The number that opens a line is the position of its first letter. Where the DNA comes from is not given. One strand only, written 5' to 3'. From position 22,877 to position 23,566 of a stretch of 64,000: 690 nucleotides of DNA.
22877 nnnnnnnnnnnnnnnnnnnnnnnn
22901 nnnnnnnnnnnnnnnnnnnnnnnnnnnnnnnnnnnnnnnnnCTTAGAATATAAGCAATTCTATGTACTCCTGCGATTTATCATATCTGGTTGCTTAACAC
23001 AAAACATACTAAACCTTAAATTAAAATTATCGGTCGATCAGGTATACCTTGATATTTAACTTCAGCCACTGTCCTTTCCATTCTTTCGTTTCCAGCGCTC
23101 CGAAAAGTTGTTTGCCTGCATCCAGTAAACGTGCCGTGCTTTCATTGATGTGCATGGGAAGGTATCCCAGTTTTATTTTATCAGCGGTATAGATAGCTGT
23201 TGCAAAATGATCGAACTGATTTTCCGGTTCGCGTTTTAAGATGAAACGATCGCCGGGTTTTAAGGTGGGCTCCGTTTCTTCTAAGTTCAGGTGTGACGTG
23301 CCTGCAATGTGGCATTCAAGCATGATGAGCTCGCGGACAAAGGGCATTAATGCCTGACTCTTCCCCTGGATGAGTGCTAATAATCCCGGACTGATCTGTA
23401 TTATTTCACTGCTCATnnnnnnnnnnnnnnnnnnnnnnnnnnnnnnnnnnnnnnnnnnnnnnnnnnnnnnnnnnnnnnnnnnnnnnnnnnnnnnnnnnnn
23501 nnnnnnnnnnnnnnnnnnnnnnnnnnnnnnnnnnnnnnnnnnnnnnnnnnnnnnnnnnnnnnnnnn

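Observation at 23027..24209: Overlapping operon of a J-domain (HPD) coiled-coil protein and a standalone HIRAN-domain protein inside the accessory island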

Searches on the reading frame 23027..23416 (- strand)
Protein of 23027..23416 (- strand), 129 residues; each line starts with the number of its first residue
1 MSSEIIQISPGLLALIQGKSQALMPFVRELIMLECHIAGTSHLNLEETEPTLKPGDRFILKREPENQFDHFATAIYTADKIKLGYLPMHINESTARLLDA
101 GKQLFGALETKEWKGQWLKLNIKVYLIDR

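Call 3: search_protein_families(library=pfam, proteins=[window:23027-23416:-], max_evalue=1)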
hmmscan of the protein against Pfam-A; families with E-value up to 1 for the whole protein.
window:23027-23416:- (129 aa): 1 family
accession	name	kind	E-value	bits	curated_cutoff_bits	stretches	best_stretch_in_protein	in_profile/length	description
PF08797.16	HIRAN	-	4e-14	52.6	24.7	1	32-126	3-93/96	HIRAN domain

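Call 4: search_protein_families(library=ncbifam, proteins=[window:23027-23416:-], max_evalue=1)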
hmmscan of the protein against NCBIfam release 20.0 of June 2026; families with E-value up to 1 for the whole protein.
window:23027-23416:- (129 aa): 1 family
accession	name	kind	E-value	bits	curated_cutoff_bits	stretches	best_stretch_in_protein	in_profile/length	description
NF053661.1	Urm1_like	equivalog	0.099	12.9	70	0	69-100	32-61/79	Urm1-like protein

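Call 5: search_protein_families(library=padloc, proteins=[window:23027-23416:-], max_evalue=1)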
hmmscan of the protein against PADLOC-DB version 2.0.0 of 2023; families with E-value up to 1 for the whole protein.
window:23027-23416:- (129 aa): 6 families
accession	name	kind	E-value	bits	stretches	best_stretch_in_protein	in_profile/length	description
PDLC04352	PDC-M03B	-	2.3e-11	41.7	1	31-103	132-204/250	-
PDLC04349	PDC-M03B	-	8e-11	40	1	34-108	131-210/232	-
PDLC04348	PDC-M03B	-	9.3e-10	36.6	1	28-104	125-204/248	-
PDLC04347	PDC-M03B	-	1.1e-09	36.3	1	37-100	132-197/245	-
PDLC04346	PDC-M03B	-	0.0047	14.6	1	51-100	107-157/262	-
PDLC04351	PDC-M03B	-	0.0053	14.3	1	29-94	127-195/255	-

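Call 7: find_homologous_proteins(query=window:23027-23416:-)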
Query window:23027-23416:- (129 aa): 17 proteins with E <= 0.001 among 40 candidates.
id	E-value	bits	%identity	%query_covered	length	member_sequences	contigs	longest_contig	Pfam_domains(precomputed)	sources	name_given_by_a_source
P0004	1.6e-78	279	99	100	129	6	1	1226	PF08797.17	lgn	-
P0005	7.2e-49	183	63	100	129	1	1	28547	PF08797.17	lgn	-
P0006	3.4e-48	181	67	100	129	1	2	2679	PF08797.17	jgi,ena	-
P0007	3.7e-48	180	64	100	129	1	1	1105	PF08797.17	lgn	-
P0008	4.7e-48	180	67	100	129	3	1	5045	PF08797.17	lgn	-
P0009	2.2e-47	178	63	99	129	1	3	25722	PF08797.17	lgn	-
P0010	1.1e-46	176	66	99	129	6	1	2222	PF08797.17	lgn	-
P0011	1.4e-46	175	63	100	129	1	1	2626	PF08797.17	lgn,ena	-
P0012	1.7e-46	175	65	100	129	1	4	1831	PF08797.17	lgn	-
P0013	1.1e-45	172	60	100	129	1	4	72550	PF08797.17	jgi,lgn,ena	-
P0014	3.4e-45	171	62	100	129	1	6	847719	PF08797.17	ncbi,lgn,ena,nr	ncbi:MAG: restriction endonuclease [Bacteroidetes bacterium]|nr:MAG: restriction endonuclease [Bacte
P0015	5.0e-45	170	60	100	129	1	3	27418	PF08797.17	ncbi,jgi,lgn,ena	ncbi:MAG: hypothetical protein RIQ47_473 [Bacteroidota bacterium]|jgi:hypothetical protein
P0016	1.1e-44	169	59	100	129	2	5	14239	PF08797.17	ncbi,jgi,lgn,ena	-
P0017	1.4e-31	127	48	99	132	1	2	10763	PF08797.17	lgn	-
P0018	5.4e-31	125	47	99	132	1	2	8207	PF08797.17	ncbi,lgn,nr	ncbi:MAG: restriction endonuclease [Firmicutes bacterium]|nr:restriction endonuclease [Bacillota bac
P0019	2.1e-30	123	48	99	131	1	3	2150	PF08797.17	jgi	-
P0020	5.7e-18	83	42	88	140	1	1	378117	PF08797.17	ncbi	ncbi:MAG: HIRAN domain-containing protein [Thermomicrobiales bacterium]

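Call 10: find_encoding_contigs(protein=P0014, flank=5000, max_places=3)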
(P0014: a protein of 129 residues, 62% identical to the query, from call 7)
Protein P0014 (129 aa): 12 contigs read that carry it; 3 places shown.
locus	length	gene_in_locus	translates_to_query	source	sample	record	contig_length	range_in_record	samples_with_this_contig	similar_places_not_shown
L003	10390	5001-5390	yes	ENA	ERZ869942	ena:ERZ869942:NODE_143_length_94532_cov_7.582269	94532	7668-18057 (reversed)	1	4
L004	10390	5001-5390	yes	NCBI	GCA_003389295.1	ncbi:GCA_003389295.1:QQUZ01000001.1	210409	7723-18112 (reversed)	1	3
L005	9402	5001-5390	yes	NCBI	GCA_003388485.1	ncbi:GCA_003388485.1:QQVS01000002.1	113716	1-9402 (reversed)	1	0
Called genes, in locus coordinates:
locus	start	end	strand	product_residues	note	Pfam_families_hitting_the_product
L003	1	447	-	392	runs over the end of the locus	PF00586:AIRS, PF02769:AIRS_C (weak)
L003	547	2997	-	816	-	PF13428:TPR_14 (faint), PF07676:PD40 (faint), PF13620:CarboxypepD_reg, PF13715:CarbopepD_reg_2 (weak), PF00691:OmpA, PF01476:LysM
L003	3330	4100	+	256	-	PF12099:DUF3575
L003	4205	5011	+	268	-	-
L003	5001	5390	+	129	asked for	PF08797:HIRAN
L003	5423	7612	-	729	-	PF12437:GSIII_N, PF00120:Gln-synt_C, PF18318:Gln-synt_C-ter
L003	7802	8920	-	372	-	PF00487:FA_desaturase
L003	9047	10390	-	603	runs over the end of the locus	PF00270:DEAD, PF04851:ResIII (faint), PF00271:Helicase_C, PF28538:Helicase_helical, PF03880:DbpA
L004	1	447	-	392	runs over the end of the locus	PF00586:AIRS, PF02769:AIRS_C (weak)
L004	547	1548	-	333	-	PF00691:OmpA, PF01476:LysM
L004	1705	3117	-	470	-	PF13428:TPR_14 (faint), PF07676:PD40 (faint)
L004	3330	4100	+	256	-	PF12099:DUF3575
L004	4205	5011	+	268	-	-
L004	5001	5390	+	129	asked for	PF08797:HIRAN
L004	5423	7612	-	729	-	PF12437:GSIII_N, PF00120:Gln-synt_C, PF18318:Gln-synt_C-ter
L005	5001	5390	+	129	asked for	PF08797:HIRAN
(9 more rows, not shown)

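Call 11: find_encoding_contigs(protein=P0018, flank=5000, max_places=2)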
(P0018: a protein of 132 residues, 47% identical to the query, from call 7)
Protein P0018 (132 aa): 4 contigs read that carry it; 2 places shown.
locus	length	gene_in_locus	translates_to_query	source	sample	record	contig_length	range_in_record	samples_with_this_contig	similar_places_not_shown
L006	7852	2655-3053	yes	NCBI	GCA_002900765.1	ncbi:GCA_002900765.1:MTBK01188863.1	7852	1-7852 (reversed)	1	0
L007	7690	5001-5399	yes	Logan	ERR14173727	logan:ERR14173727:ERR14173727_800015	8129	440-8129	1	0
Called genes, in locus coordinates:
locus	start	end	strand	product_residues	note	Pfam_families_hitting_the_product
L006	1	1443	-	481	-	?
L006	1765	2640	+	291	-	-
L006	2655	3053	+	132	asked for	PF08797:HIRAN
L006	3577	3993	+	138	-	PF02577:BFN_dom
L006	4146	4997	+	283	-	PF02737:3HCDH_N, PF00725:3HCDH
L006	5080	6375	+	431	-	PF01266:DAO (faint), PF01593:Amino_oxidase, PF13450:NAD_binding_8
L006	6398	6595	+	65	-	PF01361:Tautomerase (weak)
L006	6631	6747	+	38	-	-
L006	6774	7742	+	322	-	PF05698:Trigger_C (weak), PF13624:SurA_N_3, PF09312:SurA_N (weak), PF13145:Rotamase_2, PF13616:Rotamase_3, PF00639:Rotamase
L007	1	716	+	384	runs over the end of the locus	?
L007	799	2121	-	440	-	PF00850:Hist_deacetyl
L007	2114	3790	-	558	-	PF05378:Hydant_A_N, PF01968:Hydantoinase_A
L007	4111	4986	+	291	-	-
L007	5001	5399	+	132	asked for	PF08797:HIRAN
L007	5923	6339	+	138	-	PF02577:BFN_dom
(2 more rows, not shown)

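Call 12: find_encoding_contigs(protein=P0020, flank=5000, max_places=2)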
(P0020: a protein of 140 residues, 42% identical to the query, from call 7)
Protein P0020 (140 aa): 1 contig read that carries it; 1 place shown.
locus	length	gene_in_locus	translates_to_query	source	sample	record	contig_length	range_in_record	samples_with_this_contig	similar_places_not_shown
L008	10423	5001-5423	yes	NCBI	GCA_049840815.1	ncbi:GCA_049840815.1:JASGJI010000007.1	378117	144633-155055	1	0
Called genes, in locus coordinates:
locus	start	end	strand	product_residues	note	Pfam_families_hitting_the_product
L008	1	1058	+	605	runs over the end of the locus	-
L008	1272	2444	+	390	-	PF03706:LPG_synthase_TM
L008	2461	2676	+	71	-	-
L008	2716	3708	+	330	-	PF20030:bpMoxR, PF00004:AAA (weak), PF07726:AAA_3, PF07728:AAA_5, PF17863:AAA_lid_2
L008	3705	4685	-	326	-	PF01156:IU_nuc_hydro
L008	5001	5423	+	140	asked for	PF08797:HIRAN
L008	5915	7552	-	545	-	PF00903:Glyoxalase, PF02230:Abhydrolase_2 (weak)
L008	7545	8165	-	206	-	PF01596:Methyltransf_3 (weak), PF13578:Methyltransf_24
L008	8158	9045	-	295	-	PF00702:Hydrolase, PF13344:Hydrolase_6, PF13419:HAD_2 (weak), PF09419:PGP_phosphatase (weak), PF13242:Hydrolase_like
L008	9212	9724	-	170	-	PF01965:DJ-1_PfpI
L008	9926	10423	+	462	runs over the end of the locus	PF01546:Peptidase_M20, PF07687:M20_dimer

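Call 13: find_encoding_contigs(protein=P0013, flank=5000, max_places=2)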
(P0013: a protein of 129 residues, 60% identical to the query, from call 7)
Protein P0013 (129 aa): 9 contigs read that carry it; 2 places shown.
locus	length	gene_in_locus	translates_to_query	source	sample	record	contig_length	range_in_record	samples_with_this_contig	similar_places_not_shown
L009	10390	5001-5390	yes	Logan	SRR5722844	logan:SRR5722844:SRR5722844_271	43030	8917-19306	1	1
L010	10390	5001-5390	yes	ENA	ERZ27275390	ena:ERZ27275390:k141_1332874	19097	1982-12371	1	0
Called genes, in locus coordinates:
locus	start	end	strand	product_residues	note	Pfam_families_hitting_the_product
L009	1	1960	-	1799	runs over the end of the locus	PF20009:GEVED, PF19408:PKD_6, PF18962:Por_Secre_tail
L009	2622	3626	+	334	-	PF13385:Laminin_G_3, PF18962:Por_Secre_tail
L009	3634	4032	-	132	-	PF00072:Response_reg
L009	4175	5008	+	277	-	PF00226:DnaJ (weak)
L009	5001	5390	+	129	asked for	PF08797:HIRAN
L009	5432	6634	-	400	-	-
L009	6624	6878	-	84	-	-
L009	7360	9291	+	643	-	PF00072:Response_reg (weak), PF00989:PAS (weak), PF08448:PAS_4, PF13426:PAS_9 (weak), PF00989:PAS, PF08448:PAS_4, PF13426:PAS_9, PF08447:PAS_3, +2 more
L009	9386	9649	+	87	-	-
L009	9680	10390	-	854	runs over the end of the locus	PF17210:SdrD_B (faint)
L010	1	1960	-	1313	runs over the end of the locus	?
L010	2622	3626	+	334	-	PF13385:Laminin_G_3, PF18962:Por_Secre_tail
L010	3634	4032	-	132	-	PF00072:Response_reg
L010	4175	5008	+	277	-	PF00226:DnaJ (weak)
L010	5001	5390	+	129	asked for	PF08797:HIRAN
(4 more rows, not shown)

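Call 39: predict_structure(alignment_id=A3)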
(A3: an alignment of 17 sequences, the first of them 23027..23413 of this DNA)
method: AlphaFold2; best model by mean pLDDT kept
length: 128 residues; sequences in the alignment: 17
mean_pLDDT: 89.6   pTM: 0.82
mean pLDDT of the five models: 89.6, 88.5, 87.2, 85.9, 85.6
residues with pLDDT >= 90: 89; 70-90: 34; 50-70: 3; < 50: 2
segments of 3 or more residues with pLDDT < 50: none
pLDDT, mean of each block of 10 residues (from residue 1): 68 89 91 86 87 95 92 92 92 94 95 92 92
secondary structure, 60 per line:
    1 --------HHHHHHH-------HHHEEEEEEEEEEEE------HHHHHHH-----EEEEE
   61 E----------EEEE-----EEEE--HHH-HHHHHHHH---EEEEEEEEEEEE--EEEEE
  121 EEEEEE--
elements in order: H9-15 E26-37 H44-50 E56-61 E72-75 E81-84 H91-98 E102-113 E116-126

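Call 43: fold_search(model_id=the predicted structure, library=pdb)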
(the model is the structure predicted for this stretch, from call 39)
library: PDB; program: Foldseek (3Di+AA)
matches with E <= 10: 451; with E <= 0.001: 16
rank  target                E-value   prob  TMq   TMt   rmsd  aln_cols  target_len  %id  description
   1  3k2y_B                2.7e-07  1.00  0.67  0.81   2.5       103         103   27  Crystal structure of protein lp_0118 from Lactobacillus plantarum,northeast structural genomics consortium target LpR9 (released 2009-11-17)
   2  3k2y_C                6.4e-07  1.00  0.66  0.81   2.7       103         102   27  Crystal structure of protein lp_0118 from Lactobacillus plantarum,northeast structural genomics consortium target LpR9 (released 2009-11-17)
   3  3k2y_D                9.6e-07  1.00  0.60  0.75   4.8       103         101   25  Crystal structure of protein lp_0118 from Lactobacillus plantarum,northeast structural genomics consortium target LpR9 (released 2009-11-17)
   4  3k2y_A                1.6e-06  1.00  0.64  0.77   2.9       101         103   28  Crystal structure of protein lp_0118 from Lactobacillus plantarum,northeast structural genomics consortium target LpR9 (released 2009-11-17)
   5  4s0n_D                9.4e-06  1.00  0.52  0.53   3.6       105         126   16  Crystal Structure of HLTF HIRAN Domain bound to DNA (released 2015-05-27)
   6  4s0n_A                1.5e-05  1.00  0.52  0.54   3.5       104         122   16  Crystal Structure of HLTF HIRAN Domain bound to DNA (released 2015-05-27)
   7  4s0n_C                2.8e-05  1.00  0.52  0.54   3.6       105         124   16  Crystal Structure of HLTF HIRAN Domain bound to DNA (released 2015-05-27)
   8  4s0n_B                3.1e-05  1.00  0.52  0.53   3.6       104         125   16  Crystal Structure of HLTF HIRAN Domain bound to DNA (released 2015-05-27)
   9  6kcs_A                3.7e-05  1.00  0.52  0.56   3.6       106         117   16  Crystal structure of HIRAN domain of HLTF in complex with duplex DNA (released 2020-06-10)
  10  4xzg_H                3.9e-05  1.00  0.53  0.55   3.5       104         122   16  Crystal structure of HIRAN domain of human HLTF (released 2015-04-15)
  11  4xzf_A                3.9e-05  1.00  0.52  0.54   3.6       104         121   16  Crystal structure of HIRAN domain of human HLTF in complex with DNA (released 2015-04-15)
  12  4xzg_A                3.9e-05  1.00  0.53  0.56   3.7       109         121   16  Crystal structure of HIRAN domain of human HLTF (released 2015-04-15)
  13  4xzg_F                5.2e-05  1.00  0.52  0.54   3.6       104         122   16  Crystal structure of HIRAN domain of human HLTF (released 2015-04-15)
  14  5bnh_A                6.2e-05  1.00  0.54  0.56   3.4       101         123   16  Crystal structure of the HLTF HIRAN domain with a ssDNA fragment (released 2016-05-25)
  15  4xzg_C                9.7e-05  1.00  0.53  0.56   3.6       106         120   16  Crystal structure of HIRAN domain of human HLTF (released 2015-04-15)
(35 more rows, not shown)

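Call 44: search_solved_structures(query=A3, max_evalue=1, show_alignments=4)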
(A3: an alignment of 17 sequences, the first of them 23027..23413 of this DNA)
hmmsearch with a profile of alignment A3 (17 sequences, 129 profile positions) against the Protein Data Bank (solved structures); distinct sequences matched with E-value up to 1: 6.
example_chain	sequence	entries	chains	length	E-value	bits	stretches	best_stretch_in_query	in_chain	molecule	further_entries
3k2y_A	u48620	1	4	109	9.7e-13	51.2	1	36-120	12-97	uncharacterized protein lp_0118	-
2mzn_A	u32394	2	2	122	0.0013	21.7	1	51-100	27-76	Helicase-like transcription factor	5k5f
4xzf_A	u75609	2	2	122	0.0013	21.7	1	51-100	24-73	Helicase-like transcription factor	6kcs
5bnh_A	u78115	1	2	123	0.0013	21.7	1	51-100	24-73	Helicase-like transcription factor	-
4s0n_A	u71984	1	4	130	0.0014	21.5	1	51-100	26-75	Helicase-like transcription factor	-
4xzg_A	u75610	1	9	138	0.0016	21.3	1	51-100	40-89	Helicase-like transcription factor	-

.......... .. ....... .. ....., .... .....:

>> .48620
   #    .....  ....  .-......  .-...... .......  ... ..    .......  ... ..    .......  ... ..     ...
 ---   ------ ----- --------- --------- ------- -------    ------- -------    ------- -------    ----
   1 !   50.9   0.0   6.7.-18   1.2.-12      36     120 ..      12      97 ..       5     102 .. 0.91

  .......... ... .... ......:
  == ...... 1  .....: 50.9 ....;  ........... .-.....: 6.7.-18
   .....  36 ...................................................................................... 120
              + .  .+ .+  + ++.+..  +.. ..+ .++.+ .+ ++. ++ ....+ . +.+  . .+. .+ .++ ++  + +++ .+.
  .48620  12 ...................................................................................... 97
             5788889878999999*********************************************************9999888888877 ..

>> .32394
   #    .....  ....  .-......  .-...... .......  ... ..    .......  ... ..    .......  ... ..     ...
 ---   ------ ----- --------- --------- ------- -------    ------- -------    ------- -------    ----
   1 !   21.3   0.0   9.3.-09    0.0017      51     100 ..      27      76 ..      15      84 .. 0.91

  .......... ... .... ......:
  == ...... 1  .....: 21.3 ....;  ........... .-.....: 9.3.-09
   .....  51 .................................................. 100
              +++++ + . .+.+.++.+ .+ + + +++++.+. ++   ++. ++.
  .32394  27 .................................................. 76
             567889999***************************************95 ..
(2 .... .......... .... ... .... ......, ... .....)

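Call 61: list_cluster_members(proteins=[P0001, P0090, window:23027-23413:-])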
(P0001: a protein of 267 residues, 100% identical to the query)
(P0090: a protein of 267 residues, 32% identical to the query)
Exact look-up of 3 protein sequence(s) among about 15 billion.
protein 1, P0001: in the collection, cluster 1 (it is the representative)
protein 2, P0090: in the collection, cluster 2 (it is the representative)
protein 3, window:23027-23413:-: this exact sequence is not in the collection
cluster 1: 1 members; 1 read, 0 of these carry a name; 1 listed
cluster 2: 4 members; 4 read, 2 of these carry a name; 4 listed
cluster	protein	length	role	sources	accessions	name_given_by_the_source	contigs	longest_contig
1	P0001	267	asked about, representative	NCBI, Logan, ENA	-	-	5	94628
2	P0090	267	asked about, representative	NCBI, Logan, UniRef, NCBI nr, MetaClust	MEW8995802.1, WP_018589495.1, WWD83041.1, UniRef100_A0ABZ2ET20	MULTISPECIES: J domain-containing protein [Clostridia] | J domain-containing protein n=1 Tax=Terrisporobacter glycolicus ATCC 14880 = DSM 1288 ... | J domain-containing protein [Terrisporobacter glycolicus]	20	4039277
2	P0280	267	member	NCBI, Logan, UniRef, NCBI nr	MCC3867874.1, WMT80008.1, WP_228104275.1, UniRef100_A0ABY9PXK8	J domain-containing protein [Terrisporobacter mayombei] | J domain-containing protein n=1 Tax=Terrisporobacter mayombei TaxID=1541 ...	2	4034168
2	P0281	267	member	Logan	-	-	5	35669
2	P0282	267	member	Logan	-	-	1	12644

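Call 70: find_related_loci(query=A3, collection=metagenome_contigs, flank=3000)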
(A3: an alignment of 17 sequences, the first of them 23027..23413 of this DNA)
Query A3 (128 aa) in metagenome_contigs; peptide patterns used: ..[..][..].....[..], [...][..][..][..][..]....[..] (x = any residue, [..] = any of these).
600 stretches matched a pattern (row limit reached: there are more); 530 encode a relative of the query (tblastn E <= 1e-3); the best 80 are kept; 80 distinct loci.
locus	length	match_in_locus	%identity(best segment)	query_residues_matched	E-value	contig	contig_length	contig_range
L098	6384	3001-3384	60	1-128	5e-52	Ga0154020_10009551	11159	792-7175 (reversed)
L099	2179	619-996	57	1-127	6e-45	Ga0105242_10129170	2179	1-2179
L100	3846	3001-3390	52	1-127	1e-40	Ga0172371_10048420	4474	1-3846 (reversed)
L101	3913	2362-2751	51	1-127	4e-40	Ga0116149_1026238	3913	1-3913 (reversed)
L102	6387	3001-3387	52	2-127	6e-40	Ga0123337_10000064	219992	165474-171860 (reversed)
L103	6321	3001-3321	53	21-127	2e-39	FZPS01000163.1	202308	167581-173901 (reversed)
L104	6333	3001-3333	55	17-127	4e-39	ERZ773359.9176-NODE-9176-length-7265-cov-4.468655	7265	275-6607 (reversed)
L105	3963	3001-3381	50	4-127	1e-38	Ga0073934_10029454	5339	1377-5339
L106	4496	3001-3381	51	4-127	1e-38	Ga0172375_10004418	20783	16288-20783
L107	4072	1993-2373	50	4-127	1e-38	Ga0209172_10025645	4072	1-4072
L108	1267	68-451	49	3-127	2e-39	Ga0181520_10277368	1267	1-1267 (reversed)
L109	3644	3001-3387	50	2-127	4e-38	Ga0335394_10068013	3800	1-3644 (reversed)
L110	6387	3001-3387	50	1-127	1e-37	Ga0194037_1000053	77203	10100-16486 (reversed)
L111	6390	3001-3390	48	1-127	3e-37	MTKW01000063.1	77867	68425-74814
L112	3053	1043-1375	52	17-127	7e-37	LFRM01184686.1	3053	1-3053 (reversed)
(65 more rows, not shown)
